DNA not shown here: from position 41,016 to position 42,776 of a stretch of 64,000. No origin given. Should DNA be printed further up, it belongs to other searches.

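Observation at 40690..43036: Low-GC islet bounded by REP-like repeats encoding a DNA methyltransferase-HNH nuclease fusion and a small partner protein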

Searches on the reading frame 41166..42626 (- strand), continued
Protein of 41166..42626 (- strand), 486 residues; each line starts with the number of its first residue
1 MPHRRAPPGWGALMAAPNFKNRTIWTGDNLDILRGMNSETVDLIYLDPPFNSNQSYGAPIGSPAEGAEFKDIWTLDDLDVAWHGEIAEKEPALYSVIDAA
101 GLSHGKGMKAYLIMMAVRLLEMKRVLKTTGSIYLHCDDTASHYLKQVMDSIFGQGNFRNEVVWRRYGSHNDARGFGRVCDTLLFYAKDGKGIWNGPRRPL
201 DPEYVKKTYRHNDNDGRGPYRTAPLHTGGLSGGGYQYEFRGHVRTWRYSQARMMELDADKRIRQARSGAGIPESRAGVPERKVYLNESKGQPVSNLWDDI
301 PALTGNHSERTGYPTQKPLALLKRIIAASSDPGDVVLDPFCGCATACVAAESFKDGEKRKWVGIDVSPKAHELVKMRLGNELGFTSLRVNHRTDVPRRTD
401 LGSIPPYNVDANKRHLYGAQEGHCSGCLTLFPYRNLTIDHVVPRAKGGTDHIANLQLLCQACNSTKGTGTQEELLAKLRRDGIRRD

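Call 10: find_encoding_contigs(protein=P0001, flank=10000, max_places=4)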
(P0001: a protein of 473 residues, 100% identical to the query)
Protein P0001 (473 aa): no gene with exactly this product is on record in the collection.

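Call 21: find_related_loci(query=A2, collection=genome_contigs, flank=6000)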
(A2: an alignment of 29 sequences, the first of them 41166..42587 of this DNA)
Query A2 (473 aa) in genome_contigs; peptide patterns used: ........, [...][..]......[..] (x = any residue, [..] = any of these).
600 stretches matched a pattern (row limit reached: there are more); 595 encode a relative of the query (tblastn E <= 1e-3); the best 80 are kept; 80 distinct loci.
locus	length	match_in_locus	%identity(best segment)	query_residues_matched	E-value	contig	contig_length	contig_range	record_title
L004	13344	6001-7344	57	2-465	3e-172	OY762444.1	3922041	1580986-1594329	MAG: Dehalococcoidia bacterium isolate 1bd329a7-1418-4194-a07e-3fe2e7ca1f7c genome assembly, chromosome: 1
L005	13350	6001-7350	58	1-470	5e-171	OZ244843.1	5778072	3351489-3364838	MAG: Caldilineaceae bacterium isolate 612c1115-7bee-47f5-8639-a20ad7d78505 genome assembly, chromosome: 1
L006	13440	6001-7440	56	4-470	8e-171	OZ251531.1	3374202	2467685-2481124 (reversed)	MAG: Dehalococcoidia bacterium isolate dbfc7836-c0f4-4258-ad9f-d4e7c961b2d4 genome assembly, chromosome: 1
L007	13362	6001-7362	58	1-465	6e-169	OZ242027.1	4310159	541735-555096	MAG: Dehalococcoidia bacterium isolate b612d4f0-7387-46ac-83c2-9cb111bb644c genome assembly, chromosome: 1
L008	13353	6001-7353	56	1-466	2e-166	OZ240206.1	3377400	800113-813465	MAG: Dehalococcoidia bacterium isolate 2e453fae-0281-4c22-a0b3-57af5dde5db4 genome assembly, chromosome: 1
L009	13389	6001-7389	54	1-470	1e-165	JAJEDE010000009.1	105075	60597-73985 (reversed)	MAG: Chloroflexota bacterium isolate jk18xAbins.55 k141_1278633, whole genome shotgun sequence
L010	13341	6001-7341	57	5-465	1e-163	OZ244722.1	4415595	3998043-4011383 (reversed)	MAG: Dehalococcoidia bacterium isolate b077b08e-e145-448e-a96a-cce4e44968b6 genome assembly, chromosome: 1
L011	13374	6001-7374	55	1-465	3e-161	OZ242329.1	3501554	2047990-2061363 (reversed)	MAG: Chloroflexota bacterium isolate 2b2caabe-c752-47ff-af95-c7664a5aabd3 genome assembly, chromosome: 1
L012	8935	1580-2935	54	5-470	2e-160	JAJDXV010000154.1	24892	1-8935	MAG: Candidatus Poribacteria bacterium isolate jk18x27bins.53 k141_214441, whole genome shotgun sequence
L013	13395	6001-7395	54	1-472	2e-159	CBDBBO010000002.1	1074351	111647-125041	MAG: Dehalococcoidia bacterium isolate 1b2ae8b5-6dc1-4ab8-aaf0-c904fb0211c2 genome assembly, contig: contig_2, whole gen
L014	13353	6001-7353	55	8-465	2e-158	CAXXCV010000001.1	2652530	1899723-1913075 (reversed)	MAG: Dehalococcoidia bacterium isolate f314fda6-7770-4086-b832-64b1c017fe61 genome assembly, contig: contig_1, whole gen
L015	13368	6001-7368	54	1-470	7e-158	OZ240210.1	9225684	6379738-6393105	MAG: Candidatus Marinacidobacterales bacterium isolate 0d31ad60-220b-4e30-b965-f5e03541a285 genome assembly, chromosome:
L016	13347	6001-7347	53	1-466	2e-154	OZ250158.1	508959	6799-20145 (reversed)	MAG: Acidobacteriota bacterium isolate 63da1ed5-0035-4823-a345-c6a6c0b04f97 genome assembly, chromosome: 1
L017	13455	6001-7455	52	1-470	7e-154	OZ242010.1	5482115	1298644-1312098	MAG: Candidatus Latescibacterota bacterium isolate 318c57a3-5c92-4b38-acc3-b9680ed3e2d2 genome assembly, chromosome: 1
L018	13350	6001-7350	53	5-465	1e-153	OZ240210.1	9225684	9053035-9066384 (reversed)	MAG: Candidatus Marinacidobacterales bacterium isolate 0d31ad60-220b-4e30-b965-f5e03541a285 genome assembly, chromosome:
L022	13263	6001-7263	52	5-471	1e-147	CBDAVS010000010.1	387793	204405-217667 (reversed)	MAG: uncultured Rhodobacter sp. isolate 0387c818-dba8-4a11-a5d3-952c4dc739e2 genome assembly, contig: contig_10, whole g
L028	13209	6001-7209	51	1-466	8e-141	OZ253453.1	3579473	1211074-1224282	MAG: Dehalococcoidia bacterium isolate 43ccb18f-af08-49d2-9d38-583f6829fde5 genome assembly, chromosome: 1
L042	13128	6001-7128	54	1-391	4e-131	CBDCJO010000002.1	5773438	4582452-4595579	MAG: Candidatus Latescibacterota bacterium isolate e8a457ff-d6c0-45dd-8553-2519624e1a5f genome assembly, contig: contig_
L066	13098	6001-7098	48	10-373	9e-107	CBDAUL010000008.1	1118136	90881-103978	MAG: Vicinamibacterales bacterium isolate 3187d3cd-29f7-40f2-88d1-47a6769d9de4 genome assembly, contig: contig_8, whole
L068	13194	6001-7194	51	1-471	7e-146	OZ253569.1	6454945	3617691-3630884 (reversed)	MAG: Halioglobus sp. isolate bb56aa51-f25a-4d13-a50e-7265ea3c6a54 genome assembly, chromosome: 1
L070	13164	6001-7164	45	1-390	2e-104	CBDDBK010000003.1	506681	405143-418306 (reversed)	MAG: Flammeovirgaceae bacterium isolate 64983b94-c568-469d-9709-3c72167d8e3b genome assembly, contig: contig_3, whole ge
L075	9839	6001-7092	47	6-373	6e-99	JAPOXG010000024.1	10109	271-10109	MAG: Chloroflexota bacterium isolate COS3_bin_1 NODE_1591_length_10109_cov_135.744, whole genome shotgun sequence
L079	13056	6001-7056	47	9-365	1e-95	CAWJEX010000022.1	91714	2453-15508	MAG: uncultured Alphaproteobacteria bacterium isolate MFD09222.bin.1.102 genome assembly, contig: contig_98349, whole ge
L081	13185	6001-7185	43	10-407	4e-95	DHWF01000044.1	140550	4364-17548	MAG TPA_asm: Chloroflexi bacterium UBA5189 UBA5189_contig_224, whole genome shotgun sequence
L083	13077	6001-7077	46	1-365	5e-94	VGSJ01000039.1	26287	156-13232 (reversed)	MAG: Deltaproteobacteria bacterium isolate K_DeepCast_150m_m2_098 K_DeepCast_150m_m2_098_Ga0194126_10003163, whole genom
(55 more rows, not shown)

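Call 29: search_dna_similar(query=window:41166-42587:-, collection=phages, mode=protein, max_rows=15)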
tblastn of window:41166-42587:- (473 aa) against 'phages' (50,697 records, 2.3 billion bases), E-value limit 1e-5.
Records with a match: 157; places in all: 157; records where one place covers at least 80% of the query: 0.
Best place of each record, by identity: <60% 157.
By first word of the organism name: Campylobacter 31; Gordonia 23; Streptomyces 22; Flavobacterium 16; Bacteriophage 12; Escherichia 8; Mycobacterium 5; Polaribacter 4; Salmonella 3; Cellulophaga 3; and 21 more.
By host as written in the record: - 32; Gordonia terrae 3612 18; Streptomyces lividans JI 1326 15; Campylobacter jejuni NCTC12662 14; Flavobacterium sp. LMO6 9; Campylobacter jejuni 8; Flavobacterium sp. LMO9 7; Streptomyces griseus ATCC 10137 5; and 32 more.
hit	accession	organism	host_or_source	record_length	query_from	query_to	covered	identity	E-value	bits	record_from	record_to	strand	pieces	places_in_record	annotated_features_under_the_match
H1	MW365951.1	Streptomyces phage Hippo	Streptomyces lividans JI 1326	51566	11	384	79%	42.3%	6e-78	270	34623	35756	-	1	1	48: methyltransferase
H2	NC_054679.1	Streptomyces phage Werner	Streptomyces lividans JI 1326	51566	11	384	79%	42.3%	6e-78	270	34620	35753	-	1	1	48: DNA methyltransferase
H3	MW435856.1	Streptomyces phage Werner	Streptomyces lividans JI 1326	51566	11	384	79%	42.3%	6e-78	270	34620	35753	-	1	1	48: methyltransferase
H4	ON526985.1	Streptomyces phage Ejemplo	Streptomyces griseus ATCC 10137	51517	11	384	79%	42.0%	1e-81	281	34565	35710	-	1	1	47: DNA methyltransferase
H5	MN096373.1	Streptomyces phage TuanPN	Streptomyces griseus ATCC 10137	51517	11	384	79%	42.0%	1e-81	281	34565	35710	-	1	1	47: DNA methylase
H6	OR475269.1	Streptomyces phage BarryBee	Streptomyces lividans JI 1326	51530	11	384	79%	42.0%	2e-81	280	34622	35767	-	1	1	51: DNA methyltransferase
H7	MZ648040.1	Streptomyces phage Triste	Streptomyces lividans JI 1326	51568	11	384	79%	42.0%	2e-81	280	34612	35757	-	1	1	49: DNA methylase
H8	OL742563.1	Streptomyces phage Snorlax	Streptomyces lividans JI 1326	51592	11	384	79%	40.9%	1e-80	278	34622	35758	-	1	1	48: DNA methylase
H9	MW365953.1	Streptomyces phage Dwayne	Streptomyces lividans JI 1326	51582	11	384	79%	40.9%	1e-80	278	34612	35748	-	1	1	48: DNA methylase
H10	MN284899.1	Streptomyces phage Whatever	Streptomyces lividans JI 1326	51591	11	384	79%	40.9%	1e-80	278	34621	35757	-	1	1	48: DNA methylase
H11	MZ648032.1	Streptomyces phage Chucky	Streptomyces lividans JI 1326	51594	11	384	79%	40.9%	1e-80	278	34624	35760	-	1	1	48: DNA methylase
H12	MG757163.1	Streptomyces phage OzzyJ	Streptomyces lividans JI1326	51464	7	370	77%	40.9%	3e-72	254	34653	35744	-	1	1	DNA methylase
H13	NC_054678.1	Streptomyces phage Yasdnil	Streptomyces griseus ATCC 10137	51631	11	384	79%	39.8%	5e-77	268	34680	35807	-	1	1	48: DNA methyltransferase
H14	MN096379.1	Streptomyces phage Yasdnil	Streptomyces griseus ATCC 10137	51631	11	384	79%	39.8%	5e-77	268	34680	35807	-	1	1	48: DNA methylase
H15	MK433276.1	Streptomyces phage Asten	Streptomyces griseus ATCC 10137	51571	11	370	76%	41.3%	5e-71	250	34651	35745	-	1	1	48: DNA methylase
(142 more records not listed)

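Call 30: search_dna_similar(query=window:41166-42587:-, collection=plasmids, mode=protein, max_rows=15)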
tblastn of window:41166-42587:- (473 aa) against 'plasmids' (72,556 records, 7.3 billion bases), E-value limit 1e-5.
Records with a match: 2322; places in all: 2355; records where one place covers at least 80% of the query: 7.
Best place of each record, by identity: <60% 2322.
By first word of the organism name: Klebsiella 1550; Escherichia 107; Burkholderia 89; Acinetobacter 60; Salmonella 34; Enterococcus 33; Aeromonas 31; Raoultella 27; Serratia 27; Pantoea 25; and 133 more.
By predicted mobility (MOB-suite, as given by PLSDB): conjugative 1289; non-mobilizable 623; mobilizable 410.
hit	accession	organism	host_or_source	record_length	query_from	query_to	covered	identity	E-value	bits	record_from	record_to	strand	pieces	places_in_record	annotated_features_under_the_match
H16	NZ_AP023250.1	Mesorhizobium sp. 131-2-5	Lotus japonicus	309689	4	392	82%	38.6%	5e-71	252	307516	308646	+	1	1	site-specific DNA-methyltransferase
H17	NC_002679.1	Mesorhizobium japonicum MAFF 303099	-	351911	4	392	82%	38.6%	5e-71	252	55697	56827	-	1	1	site-specific DNA-methyltransferase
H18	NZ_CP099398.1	Rhizobium sp. Pop5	Phaseolus vulgaris,Cell culture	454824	11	377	78%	40.2%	7e-78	271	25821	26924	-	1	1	DNA methyltransferase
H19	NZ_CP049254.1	Microbacterium amylolyticum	cell culture,soil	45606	7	384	80%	38.8%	3e-69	247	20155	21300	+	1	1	DNA methyltransferase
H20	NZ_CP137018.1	Sinorhizobium fredii GR64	Phaseolus vulgaris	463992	25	376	71%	42.5%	7e-60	256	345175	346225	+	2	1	site-specific DNA-methyltransferase | DNA methyltransferase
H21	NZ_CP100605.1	Bradyrhizobium sp. Ash2021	-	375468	11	365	75%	39.0%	4e-59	217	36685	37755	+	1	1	DNA methyltransferase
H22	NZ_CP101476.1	Cellulosimicrobium cellulans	water,poultry farm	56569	1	384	81%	36.0%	2e-65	236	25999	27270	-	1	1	DNA methyltransferase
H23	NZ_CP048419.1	Sphingomonas insulae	Cell,soil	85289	20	365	73%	37.1%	2e-54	203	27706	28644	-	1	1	site-specific DNA-methyltransferase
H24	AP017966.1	Candidatus Megaera polyxenophila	-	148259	3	365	77%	34.8%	3e-46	179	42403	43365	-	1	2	adenine specific DNA methylase Mod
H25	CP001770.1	Spirosoma linguale DSM 74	-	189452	8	378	78%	34.0%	1e-58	216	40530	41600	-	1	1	DNA methylase N-4/N-6 domain protein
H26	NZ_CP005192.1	Sphingobium sp. MI1205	-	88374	15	365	74%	35.4%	7e-52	196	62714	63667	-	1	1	site-specific DNA-methyltransferase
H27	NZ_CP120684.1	Tunicatimonas pelagia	animal_env,cell culture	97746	8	365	76%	32.7%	4e-51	194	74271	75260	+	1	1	site-specific DNA-methyltransferase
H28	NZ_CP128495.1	Geobacillus stearothermophilus ATCC 12980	single cell,corn spoilage sample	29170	5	367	77%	32.2%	1e-43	172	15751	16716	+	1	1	site-specific DNA-methyltransferase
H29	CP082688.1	Salmonella enterica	ground turkey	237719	13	349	71%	33.3%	9e-42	166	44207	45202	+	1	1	site-specific DNA-methyltransferase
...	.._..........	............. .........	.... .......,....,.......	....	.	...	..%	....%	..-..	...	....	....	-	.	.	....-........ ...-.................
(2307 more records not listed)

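Call 36: search_protein_families(library=pfam, alignment_id=A3, max_evalue=0.001)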
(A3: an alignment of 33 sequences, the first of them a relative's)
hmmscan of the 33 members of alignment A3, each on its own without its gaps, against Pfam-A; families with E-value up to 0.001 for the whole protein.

A. member 1, L009:4907-5752:+ (281 aa): 1 family
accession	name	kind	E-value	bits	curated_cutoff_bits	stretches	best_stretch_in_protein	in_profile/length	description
PF02633.19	Creatininase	-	2.8e-64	217.2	31.3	1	18-258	1-238/238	Creatinine amidohydrolase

B. families by the number of members that match (of 33 scanned): 55 families (the first 25 are shown)
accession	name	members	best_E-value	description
PF12760.12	Zn_ribbon_IS1595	8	1e-12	Transposase zinc-ribbon domain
PF12762.13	DDE_Tnp_IS1595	7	3.8e-46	ISXO2-like transposase domain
PF13310.11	Virulence_RhuM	2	8.9e-100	Virulence protein RhuM family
PF06245.16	DUF1015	2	3.3e-90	Protein of unknown function (DUF1015)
PF13620.12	CarboxypepD_reg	2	5.5e-32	Carboxypeptidase regulatory-like domain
PF13715.12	CarbopepD_reg_2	2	1.2e-21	CarboxypepD_reg-like domain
PF00133.28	tRNA-synt_1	1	1.4e-144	tRNA synthetases class I (I, L, M and V)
PF00152.25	tRNA-synt_2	1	1.3e-120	tRNA synthetases class II (D, K and N)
PF01642.28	MM_CoA_mutase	1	7.6e-115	Methylmalonyl-CoA mutase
PF00346.24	Complex1_49kDa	1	1.3e-114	Respiratory-chain NADH dehydrogenase, 49 Kd subunit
PF06074.18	Portal_Mu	1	1.9e-72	Portal protein of Mu bacteriophage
PF01227.27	GTP_cyclohydroI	1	1.3e-66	GTP cyclohydrolase I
PF02633.19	Creatininase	1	2.8e-64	Creatinine amidohydrolase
PF00515.34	TPR_1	1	3.1e-48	Tetratricopeptide repeat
PF19302.4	DUF5915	1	1.8e-47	Domain of unknown function (DUF5915)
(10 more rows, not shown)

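Call 37: search_protein_families(library=pfam, alignment_id=A4, max_evalue=0.001)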
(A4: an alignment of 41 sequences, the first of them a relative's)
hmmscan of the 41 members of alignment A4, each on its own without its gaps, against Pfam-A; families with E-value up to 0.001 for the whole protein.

A. member 1, L005:7325-7675:+ (116 aa): 0 families

B. families by the number of members that match (of 41 scanned): 53 families (the first 25 are shown)
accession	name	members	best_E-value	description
PF00115.25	COX1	1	5.4e-154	Cytochrome C and Quinol oxidase polypeptide I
PF01610.23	DDE_Tnp_ISL3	1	1.1e-73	Transposase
PF06325.19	PrmA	1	2.1e-60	Ribosomal protein L11 methyltransferase (PrmA)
PF01709.26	Transcrip_reg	1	8e-56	TACO1/YebC second and third domain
PF00884.28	Sulfatase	1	3.8e-55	Sulfatase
PF00589.27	Phage_integrase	1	1.2e-50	Phage integrase family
PF02056.22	Glyco_hydro_4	1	7e-50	Family 4 glycosyl hydrolase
PF11975.13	Glyco_hydro_4C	1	5.8e-49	Family 4 glycosyl hydrolase C-terminal domain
PF20772.2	TACO1_YebC_N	1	1.2e-31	TACO1/YebC protein N-terminal domain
PF07669.17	Eco57I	1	3.2e-27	Eco57I restriction-modification methylase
PF13175.12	AAA_15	1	5e-24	AAA ATPase domain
PF12715.13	Abhydrolase_7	1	8e-21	Abhydrolase family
PF10987.13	DUF2806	1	4.2e-20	Protein of unknown function (DUF2806)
PF02899.23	Phage_int_SAM_1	1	8.1e-18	Phage integrase, N-terminal SAM-like domain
PF13304.12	AAA_21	1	1.2e-16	AAA domain, putative AbiEii toxin, Type IV TA system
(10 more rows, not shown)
